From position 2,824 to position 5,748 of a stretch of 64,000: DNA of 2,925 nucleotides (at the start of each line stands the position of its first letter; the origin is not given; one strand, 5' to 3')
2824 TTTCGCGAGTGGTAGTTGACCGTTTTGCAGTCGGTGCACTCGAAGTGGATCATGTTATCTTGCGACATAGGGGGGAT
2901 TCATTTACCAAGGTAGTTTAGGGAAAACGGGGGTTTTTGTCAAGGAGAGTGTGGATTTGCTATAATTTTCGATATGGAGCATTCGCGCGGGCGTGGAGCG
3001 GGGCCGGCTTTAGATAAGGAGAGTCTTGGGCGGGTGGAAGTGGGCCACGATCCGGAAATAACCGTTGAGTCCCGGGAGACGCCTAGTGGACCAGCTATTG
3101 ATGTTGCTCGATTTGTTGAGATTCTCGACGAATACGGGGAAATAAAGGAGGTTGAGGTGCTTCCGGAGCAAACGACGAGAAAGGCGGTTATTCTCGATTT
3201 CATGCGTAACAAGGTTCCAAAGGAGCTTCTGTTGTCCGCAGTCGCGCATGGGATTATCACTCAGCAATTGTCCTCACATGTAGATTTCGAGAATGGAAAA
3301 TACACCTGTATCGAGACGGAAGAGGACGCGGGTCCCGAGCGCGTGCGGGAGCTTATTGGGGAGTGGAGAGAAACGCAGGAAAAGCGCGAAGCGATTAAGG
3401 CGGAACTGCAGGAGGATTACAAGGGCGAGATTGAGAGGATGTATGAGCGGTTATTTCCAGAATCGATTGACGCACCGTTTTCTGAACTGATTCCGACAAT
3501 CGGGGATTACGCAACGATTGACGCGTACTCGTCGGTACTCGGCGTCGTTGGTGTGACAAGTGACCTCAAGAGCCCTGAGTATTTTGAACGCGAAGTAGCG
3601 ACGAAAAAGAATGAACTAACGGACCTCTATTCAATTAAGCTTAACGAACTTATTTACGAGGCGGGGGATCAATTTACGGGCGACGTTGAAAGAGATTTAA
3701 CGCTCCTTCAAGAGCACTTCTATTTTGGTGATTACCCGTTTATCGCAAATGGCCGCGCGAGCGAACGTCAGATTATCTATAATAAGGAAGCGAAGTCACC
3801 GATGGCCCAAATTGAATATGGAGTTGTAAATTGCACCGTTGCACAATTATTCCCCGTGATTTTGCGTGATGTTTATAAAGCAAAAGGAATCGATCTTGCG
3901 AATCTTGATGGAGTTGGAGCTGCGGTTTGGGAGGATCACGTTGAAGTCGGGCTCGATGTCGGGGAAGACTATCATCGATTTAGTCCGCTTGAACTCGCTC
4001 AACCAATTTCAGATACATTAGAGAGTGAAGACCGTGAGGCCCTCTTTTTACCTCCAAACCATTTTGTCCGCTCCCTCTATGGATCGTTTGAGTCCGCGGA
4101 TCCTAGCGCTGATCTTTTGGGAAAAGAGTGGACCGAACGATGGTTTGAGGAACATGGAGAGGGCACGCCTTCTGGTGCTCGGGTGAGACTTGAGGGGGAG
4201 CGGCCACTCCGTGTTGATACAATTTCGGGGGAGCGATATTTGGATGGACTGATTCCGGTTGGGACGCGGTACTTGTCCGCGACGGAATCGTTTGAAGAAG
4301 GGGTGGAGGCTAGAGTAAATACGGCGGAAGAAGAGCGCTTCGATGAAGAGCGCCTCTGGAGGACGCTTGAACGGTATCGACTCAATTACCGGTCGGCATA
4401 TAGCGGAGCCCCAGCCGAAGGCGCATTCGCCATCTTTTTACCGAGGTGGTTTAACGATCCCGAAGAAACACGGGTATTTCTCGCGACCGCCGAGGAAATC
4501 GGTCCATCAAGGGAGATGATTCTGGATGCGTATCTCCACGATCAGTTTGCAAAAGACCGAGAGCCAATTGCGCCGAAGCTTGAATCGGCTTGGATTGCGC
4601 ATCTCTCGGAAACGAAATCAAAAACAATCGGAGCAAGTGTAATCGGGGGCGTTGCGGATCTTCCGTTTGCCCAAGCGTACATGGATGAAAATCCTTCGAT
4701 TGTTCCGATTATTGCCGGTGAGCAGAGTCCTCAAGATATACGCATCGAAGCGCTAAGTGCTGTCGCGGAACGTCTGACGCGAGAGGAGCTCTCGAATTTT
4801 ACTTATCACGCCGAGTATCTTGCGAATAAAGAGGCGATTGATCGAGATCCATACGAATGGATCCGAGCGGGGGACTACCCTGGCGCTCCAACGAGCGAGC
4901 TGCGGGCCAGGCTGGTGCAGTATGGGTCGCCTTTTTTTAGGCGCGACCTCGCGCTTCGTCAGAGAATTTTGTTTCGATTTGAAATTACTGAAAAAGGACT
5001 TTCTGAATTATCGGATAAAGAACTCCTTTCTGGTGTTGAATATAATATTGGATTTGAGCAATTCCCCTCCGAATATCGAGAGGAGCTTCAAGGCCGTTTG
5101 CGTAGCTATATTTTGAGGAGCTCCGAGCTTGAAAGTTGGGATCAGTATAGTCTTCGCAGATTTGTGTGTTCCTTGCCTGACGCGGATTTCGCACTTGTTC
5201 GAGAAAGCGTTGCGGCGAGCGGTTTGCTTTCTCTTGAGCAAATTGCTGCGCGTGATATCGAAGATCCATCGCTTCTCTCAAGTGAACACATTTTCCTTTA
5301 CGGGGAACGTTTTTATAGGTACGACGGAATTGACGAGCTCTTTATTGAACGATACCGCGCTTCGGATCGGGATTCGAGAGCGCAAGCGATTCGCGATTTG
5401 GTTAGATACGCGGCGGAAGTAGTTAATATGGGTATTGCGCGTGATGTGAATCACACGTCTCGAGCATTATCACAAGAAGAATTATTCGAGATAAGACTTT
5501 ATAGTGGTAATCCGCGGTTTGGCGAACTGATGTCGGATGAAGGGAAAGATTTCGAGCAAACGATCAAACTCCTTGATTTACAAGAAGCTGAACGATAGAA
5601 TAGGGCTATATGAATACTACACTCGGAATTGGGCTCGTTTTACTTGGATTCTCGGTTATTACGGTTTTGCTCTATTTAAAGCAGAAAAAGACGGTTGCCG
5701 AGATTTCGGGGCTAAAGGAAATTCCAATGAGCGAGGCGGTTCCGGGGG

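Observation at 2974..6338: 874-aa acidic protein of unknown function coupled to a TM-domain-TM membrane protein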

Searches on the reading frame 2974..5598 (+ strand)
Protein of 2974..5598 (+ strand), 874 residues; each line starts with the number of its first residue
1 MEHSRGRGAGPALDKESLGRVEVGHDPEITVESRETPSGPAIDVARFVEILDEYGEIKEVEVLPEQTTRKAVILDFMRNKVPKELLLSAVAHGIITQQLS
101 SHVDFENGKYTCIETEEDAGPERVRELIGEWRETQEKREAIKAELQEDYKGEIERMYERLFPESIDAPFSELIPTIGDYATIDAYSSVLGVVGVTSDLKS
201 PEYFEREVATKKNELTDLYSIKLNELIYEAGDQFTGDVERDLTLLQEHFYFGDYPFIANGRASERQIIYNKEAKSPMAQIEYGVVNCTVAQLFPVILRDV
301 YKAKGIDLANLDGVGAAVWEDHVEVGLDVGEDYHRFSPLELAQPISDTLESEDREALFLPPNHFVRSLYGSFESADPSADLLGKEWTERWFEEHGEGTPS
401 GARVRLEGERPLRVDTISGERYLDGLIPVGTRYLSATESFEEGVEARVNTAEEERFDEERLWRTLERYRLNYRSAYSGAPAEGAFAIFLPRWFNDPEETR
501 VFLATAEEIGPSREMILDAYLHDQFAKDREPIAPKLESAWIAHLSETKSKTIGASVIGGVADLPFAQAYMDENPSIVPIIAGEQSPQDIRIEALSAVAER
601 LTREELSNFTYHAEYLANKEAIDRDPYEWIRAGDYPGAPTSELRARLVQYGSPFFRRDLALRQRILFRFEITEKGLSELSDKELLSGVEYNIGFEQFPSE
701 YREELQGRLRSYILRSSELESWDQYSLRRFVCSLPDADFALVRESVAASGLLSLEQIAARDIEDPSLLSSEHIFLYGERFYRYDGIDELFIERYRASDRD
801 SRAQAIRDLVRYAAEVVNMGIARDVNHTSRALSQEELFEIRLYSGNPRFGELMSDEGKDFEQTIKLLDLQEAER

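Call 3: search_protein_families(library=pfam, proteins=[window:2974-5598:+], max_evalue=1)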
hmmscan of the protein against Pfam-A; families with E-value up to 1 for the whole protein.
window:2974-5598:+ (874 aa): 0 families

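Call 4: search_protein_families(library=ncbifam, proteins=[window:2974-5598:+], max_evalue=1)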
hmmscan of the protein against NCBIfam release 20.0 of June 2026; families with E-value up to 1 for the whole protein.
window:2974-5598:+ (874 aa): 0 families

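Call 5: search_protein_families(library=padloc, proteins=[window:2974-5598:+], max_evalue=1)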
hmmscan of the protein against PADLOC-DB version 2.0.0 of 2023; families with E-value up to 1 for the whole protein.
window:2974-5598:+ (874 aa): 0 families

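Call 6: find_homologous_proteins(query=window:2974-5598:+)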
Query window:2974-5598:+ (874 aa): 1 proteins with E <= 0.001 among 8000 candidates.
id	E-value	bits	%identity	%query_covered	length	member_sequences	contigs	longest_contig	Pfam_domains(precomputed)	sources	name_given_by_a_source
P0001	0.0e+0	1952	100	100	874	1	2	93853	-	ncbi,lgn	-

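Call 10: find_encoding_contigs(protein=P0001, flank=10000, max_places=6)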
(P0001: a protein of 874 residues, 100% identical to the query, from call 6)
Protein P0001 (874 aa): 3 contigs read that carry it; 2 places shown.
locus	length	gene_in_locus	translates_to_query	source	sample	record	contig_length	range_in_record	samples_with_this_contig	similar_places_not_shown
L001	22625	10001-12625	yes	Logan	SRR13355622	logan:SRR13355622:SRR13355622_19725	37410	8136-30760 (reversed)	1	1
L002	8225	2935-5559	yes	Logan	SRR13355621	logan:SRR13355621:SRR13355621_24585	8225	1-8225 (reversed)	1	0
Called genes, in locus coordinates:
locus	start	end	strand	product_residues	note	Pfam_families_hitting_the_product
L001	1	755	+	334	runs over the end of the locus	PF06723:MreB_Mbl, PF00022:Actin (faint), PF11104:PilM_2 (faint), PF00012:HSP70, PF14450:FtsA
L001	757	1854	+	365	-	PF13439:Glyco_transf_4, PF20706:GT4-conflict, PF00534:Glycos_transf_1, PF13692:Glyco_trans_1_4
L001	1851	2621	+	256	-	PF01978:TrmB, PF09339:HTH_IclR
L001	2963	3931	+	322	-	PF13177:DNA_pol3_delta2, PF00004:AAA (weak), PF07728:AAA_5 (weak)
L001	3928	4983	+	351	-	PF02012:BNR (faint), PF14870:PSII_BNR (weak), PF15902:Sortilin-Vps10 (weak)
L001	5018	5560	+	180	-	PF01765:RRF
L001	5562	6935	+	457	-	PF00587:tRNA-synt_2b, PF03129:HGTP_anticodon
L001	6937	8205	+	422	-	PF00675:Peptidase_M16, PF05193:Peptidase_M16_C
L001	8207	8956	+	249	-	PF00121:TIM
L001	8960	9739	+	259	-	PF23914:TPR_CcmH_CycH (faint), PF07719:TPR_2 (faint), PF13181:TPR_8 (faint), PF13428:TPR_14 (faint), PF13424:TPR_12 (faint), PF13432:TPR_16 (faint), PF14559:TPR_19 (faint), PF21033:RMD1-3 (faint), +1 more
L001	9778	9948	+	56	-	-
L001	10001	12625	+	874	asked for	-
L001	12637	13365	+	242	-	-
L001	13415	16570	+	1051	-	PF00873:ACR_tran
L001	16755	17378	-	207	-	-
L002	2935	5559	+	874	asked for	-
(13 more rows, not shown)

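Call 15: search_solved_structures(query=window:2974-5598:+, max_evalue=10)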
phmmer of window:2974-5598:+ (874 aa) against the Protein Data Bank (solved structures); distinct sequences matched with E-value up to 10: 2.
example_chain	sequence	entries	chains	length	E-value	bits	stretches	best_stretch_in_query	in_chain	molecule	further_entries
2ogs_A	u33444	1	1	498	0.93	10.8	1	465-567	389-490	Thermostable carboxylesterase Est50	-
6l7r_A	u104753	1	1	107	2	9.6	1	798-843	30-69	Putative spindle pole body component alp6 protein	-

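Call 17: search_protein_families(library=phrogs, proteins=[window:2974-5598:+], max_evalue=1)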
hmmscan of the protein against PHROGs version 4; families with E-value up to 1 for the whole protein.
window:2974-5598:+ (874 aa): 2 families
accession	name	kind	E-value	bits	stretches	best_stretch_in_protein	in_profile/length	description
phrog_23683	-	unknown function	0.2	13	1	124-159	28-63/121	-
phrog_4738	-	transcription regulation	0.42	11.4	0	791-813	29-52/59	transcriptional repressor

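Call 18: search_protein_representatives(protein=window:2974-5598:+)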
Query: 874 residues. Proteins with E-value up to 0.001 (for the whole library): 26; up to 1e-10: 12; up to 1e-30: 1. The best 26 are listed.
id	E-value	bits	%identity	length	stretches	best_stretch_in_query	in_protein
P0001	0.0e+00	1951.8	100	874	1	1-874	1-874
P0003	1.5e-28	116.0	30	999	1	40-397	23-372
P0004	5.6e-19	84.3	30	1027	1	74-399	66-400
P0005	1.1e-17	80.0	31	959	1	83-330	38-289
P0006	5.3e-16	74.5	27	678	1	152-356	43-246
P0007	3.5e-15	71.7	27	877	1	82-362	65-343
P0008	1.2e-14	70.0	26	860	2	125-351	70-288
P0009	1.1e-12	63.5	26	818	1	132-349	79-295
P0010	3.0e-12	62.1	27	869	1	137-325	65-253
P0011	3.4e-12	61.9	28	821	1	137-324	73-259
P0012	9.0e-12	60.5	29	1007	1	118-340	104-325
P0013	3.1e-11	58.7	28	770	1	136-347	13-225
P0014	1.1e-10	56.9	25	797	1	72-349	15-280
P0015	9.8e-10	53.7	28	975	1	128-340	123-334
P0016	2.4e-09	52.4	29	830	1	135-393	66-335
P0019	9.9e-08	47.1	27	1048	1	143-334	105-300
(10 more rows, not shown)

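Call 19: search_protein_families(library=pfam, proteins=[P0003, P0004, P0005, P0007, P0008, P0009, P0010, P0012, P0015, P0019], max_evalue=0.1)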
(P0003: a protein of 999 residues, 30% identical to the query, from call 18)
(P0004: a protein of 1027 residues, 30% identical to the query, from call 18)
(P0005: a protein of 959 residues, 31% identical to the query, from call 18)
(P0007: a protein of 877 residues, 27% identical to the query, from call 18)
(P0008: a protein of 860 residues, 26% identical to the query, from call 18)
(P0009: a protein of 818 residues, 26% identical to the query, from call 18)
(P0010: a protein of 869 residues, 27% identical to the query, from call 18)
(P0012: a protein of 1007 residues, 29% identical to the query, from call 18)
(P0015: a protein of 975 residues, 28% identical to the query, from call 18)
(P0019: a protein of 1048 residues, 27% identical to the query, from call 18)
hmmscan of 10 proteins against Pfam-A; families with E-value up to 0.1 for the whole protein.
P0003 (999 aa): 1 family
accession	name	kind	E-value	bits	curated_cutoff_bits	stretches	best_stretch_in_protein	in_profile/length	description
PF00226.36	DnaJ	-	0.02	15.4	27.8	1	16-44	30-58/63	DnaJ domain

P0004 (1027 aa): 0 families

P0005 (959 aa): 0 families

P0007 (877 aa): 2 families
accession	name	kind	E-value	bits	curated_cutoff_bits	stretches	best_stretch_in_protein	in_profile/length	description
PF00306.32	ATP-synt_ab_C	-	0.046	14.5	27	0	64-127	60-122/126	ATP synthase alpha/beta chain, C terminal domain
PF16507.11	HEAT_PSME4_mid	-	0.078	12.1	25.2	0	181-252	377-448/524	Proteasome activator complex subunit 4, mid HEAT repeats region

P0008 (860 aa): 1 family
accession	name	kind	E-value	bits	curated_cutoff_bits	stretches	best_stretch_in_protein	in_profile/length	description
PF11888.13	DUF3408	-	0.057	14.1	29.9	0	52-143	24-112/139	Protein of unknown function (DUF3408)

P0009 (818 aa): 0 families

P0010 (869 aa): 0 families

P0012 (1007 aa): 0 families

P0015 (975 aa): 0 families

P0019 (1048 aa): 0 families

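Call 22: find_homologous_proteins(query=A1, max_evalue=0.001)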
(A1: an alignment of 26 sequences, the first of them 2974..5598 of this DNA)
Query A1 (26 sequences) (874 aa, profile of the alignment): 1 proteins with E <= 0.001 among 8000 candidates.
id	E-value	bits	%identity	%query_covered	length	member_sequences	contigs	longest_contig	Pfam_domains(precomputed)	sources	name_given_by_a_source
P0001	2.6e-131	458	100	100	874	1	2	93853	-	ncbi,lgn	-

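Call 24: find_encoding_contigs(protein=P0003, flank=6000, max_places=3)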
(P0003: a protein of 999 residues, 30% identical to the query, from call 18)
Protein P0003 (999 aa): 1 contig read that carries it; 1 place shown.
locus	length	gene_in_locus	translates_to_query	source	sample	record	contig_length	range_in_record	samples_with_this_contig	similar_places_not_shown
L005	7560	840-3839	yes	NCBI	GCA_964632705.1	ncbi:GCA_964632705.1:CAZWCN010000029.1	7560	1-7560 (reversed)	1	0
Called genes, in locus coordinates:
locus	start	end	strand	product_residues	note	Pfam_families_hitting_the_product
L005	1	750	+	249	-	?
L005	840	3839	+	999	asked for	-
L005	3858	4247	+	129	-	PF01467:CTP_transf_like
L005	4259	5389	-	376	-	PF01699:Na_Ca_ex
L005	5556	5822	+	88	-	PF01649:Ribosomal_S20p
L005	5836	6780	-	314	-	PF21694:DNA_pol3_delta_C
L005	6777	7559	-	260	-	?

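Call 25: find_encoding_contigs(protein=P0004, flank=6000, max_places=3)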
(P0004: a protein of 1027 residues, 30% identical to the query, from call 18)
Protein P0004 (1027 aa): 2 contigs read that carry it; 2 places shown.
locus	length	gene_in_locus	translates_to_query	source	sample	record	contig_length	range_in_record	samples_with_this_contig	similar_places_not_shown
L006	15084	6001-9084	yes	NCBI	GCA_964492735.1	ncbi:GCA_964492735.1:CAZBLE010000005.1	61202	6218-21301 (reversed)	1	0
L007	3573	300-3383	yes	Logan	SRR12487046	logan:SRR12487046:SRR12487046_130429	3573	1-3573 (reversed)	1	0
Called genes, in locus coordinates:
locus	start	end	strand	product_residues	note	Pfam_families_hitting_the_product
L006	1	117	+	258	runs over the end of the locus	-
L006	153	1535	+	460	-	PF28494:GlyRS_ins_1 (faint), PF00587:tRNA-synt_2b, PF03129:HGTP_anticodon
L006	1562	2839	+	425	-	PF00675:Peptidase_M16, PF05193:Peptidase_M16_C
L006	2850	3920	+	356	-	PF01594:AI-2E_transport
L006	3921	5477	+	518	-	PF00133:tRNA-synt_1, PF01406:tRNA-synt_1e (weak), PF09334:tRNA-synt_1g, PF00133:tRNA-synt_1, PF19303:Anticodon_3 (weak)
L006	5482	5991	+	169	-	PF02674:Colicin_V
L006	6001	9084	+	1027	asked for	-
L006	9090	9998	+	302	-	PF01026:TatD_DNase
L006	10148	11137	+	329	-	PF02646:RmuC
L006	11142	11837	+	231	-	PF24894:Hexapep_GlmU (faint), PF25084:LbH_EIF2B, PF25087:GMPPB_C (weak), PF25084:LbH_EIF2B, PF00132:Hexapep, PF25087:GMPPB_C, PF25247:LbH_GLGC (weak), PF00132:Hexapep (weak), +2 more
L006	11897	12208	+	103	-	-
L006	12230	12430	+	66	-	-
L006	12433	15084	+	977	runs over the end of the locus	-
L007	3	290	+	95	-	?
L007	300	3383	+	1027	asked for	-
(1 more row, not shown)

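Call 29: find_related_loci(query=A2, collection=genome_contigs, flank=6000)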
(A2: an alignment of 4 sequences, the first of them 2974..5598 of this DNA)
Query A2 (874 aa) in genome_contigs; peptide patterns used: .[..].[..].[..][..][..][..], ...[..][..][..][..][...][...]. (x = any residue, [..] = any of these).
122 stretches matched a pattern; 1 encode a relative of the query (tblastn E <= 1e-3); 1 distinct loci.
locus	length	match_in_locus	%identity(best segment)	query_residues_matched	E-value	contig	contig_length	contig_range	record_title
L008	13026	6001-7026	27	67-399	3e-25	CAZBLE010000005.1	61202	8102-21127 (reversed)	MAG TPA_asm: uncultured Gammaproteobacteria bacterium isolate SRP278252_co1_298 genome assembly, contig: NODE_602_length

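Call 33: find_encoding_contigs(protein=P0005, flank=5000, max_places=2)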
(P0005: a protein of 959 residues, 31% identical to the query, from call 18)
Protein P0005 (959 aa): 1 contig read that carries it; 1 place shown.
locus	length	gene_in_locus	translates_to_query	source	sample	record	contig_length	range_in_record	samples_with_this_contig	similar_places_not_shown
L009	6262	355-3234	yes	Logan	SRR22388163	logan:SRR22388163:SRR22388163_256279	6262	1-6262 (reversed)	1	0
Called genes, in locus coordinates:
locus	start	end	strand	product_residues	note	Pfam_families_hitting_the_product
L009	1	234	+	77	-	?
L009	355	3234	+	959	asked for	-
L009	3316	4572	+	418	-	PF00464:SHMT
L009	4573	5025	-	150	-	PF13470:PIN_3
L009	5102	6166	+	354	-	PF01926:MMR_HSR1, PF02421:FeoB_N, PF06071:YchF-GTPase_C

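Call 34: find_encoding_contigs(protein=P0007, flank=5000, max_places=2)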
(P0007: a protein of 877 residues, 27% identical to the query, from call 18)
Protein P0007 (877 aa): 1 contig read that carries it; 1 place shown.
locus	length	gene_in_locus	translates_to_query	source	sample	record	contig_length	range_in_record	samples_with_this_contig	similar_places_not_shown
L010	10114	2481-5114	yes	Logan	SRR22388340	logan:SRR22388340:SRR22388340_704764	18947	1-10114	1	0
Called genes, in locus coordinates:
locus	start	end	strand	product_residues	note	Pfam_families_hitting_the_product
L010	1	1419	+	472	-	?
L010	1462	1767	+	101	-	PF02575:YbaB_DNA_bd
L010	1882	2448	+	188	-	PF21176:RecR_HhH, PF01751:Toprim (weak), PF13662:Toprim_4, PF21175:RecR_C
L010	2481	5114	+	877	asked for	-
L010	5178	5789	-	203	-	-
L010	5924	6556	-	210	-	PF04116:FA_hydroxylase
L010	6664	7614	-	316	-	PF14226:DIOX_N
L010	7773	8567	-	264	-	PF00696:AA_kinase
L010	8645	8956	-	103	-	PF00829:Ribosomal_L21p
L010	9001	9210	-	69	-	-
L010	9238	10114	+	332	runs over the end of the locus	PF00188:CAP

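Call 35: find_encoding_contigs(protein=P0008, flank=5000, max_places=2)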
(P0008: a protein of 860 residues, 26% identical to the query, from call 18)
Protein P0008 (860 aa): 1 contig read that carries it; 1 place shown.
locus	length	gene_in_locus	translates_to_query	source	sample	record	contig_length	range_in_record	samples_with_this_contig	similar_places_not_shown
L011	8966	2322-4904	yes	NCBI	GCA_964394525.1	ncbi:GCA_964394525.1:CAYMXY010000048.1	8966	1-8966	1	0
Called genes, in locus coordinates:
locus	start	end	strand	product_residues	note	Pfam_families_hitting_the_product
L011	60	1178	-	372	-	-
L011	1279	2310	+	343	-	PF02661:Fic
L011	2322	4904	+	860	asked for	-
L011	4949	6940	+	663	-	PF10670:DUF4198 (faint), PF11974:bMG3 (faint), PF17210:SdrD_B (faint), PF13620:CarboxypepD_reg, PF13620:CarboxypepD_reg, PF13715:CarbopepD_reg_2, PF13620:CarboxypepD_reg, PF13715:CarbopepD_reg_2, +7 more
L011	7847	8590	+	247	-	PF00041:fn3 (weak), PF25788:Ig_Rha78A_N (faint)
